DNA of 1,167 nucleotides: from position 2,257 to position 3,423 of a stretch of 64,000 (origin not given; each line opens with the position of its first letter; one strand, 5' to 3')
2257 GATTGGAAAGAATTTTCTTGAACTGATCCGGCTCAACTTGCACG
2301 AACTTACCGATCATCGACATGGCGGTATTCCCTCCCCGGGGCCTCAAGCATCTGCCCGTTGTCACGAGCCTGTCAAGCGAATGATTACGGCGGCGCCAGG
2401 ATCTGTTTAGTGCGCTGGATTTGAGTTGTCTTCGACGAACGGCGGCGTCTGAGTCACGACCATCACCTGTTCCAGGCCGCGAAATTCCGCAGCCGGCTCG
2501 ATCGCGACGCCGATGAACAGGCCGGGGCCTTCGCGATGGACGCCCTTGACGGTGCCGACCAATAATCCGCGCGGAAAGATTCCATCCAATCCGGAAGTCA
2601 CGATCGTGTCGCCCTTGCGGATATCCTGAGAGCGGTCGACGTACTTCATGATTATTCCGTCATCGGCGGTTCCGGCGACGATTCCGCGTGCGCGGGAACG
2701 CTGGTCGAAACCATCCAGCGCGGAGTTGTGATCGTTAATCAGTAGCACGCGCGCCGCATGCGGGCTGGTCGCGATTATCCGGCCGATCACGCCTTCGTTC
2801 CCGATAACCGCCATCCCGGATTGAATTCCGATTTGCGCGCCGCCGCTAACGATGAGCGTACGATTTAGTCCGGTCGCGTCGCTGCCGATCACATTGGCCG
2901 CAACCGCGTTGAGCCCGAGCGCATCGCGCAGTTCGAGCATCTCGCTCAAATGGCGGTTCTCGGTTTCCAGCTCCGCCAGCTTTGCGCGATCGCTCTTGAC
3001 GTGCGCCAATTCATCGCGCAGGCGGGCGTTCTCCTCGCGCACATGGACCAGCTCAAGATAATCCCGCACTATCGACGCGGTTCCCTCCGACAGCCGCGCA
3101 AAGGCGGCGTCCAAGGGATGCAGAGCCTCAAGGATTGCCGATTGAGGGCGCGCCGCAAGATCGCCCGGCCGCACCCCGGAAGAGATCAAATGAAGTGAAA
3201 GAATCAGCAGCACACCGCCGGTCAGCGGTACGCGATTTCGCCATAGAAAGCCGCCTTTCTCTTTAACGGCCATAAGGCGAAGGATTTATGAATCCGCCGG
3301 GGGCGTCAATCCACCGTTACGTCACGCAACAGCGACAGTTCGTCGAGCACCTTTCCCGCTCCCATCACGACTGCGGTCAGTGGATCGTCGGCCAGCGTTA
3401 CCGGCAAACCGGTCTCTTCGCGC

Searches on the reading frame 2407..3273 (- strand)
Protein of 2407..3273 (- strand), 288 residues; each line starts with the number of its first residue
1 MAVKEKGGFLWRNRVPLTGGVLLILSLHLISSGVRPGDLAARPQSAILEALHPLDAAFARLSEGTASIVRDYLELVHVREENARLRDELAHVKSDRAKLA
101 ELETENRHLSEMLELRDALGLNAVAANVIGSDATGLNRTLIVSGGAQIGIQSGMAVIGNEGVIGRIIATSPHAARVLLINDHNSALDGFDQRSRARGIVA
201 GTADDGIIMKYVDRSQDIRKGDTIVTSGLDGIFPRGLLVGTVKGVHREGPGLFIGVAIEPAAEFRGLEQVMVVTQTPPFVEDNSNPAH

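Call 61: find_encoding_contigs(protein=window:2407-3273:-, flank=10000, max_places=3)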
Protein window:2407-3273:- (288 aa): 1 contig read that carries it; 1 place shown.
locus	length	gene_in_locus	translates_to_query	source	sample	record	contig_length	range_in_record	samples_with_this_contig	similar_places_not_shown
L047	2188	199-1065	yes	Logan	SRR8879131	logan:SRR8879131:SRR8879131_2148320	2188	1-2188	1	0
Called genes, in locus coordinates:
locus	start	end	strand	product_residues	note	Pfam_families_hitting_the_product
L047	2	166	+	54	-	PF06723:MreB_Mbl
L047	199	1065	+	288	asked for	PF04085:MreC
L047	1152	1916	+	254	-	-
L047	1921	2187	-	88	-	?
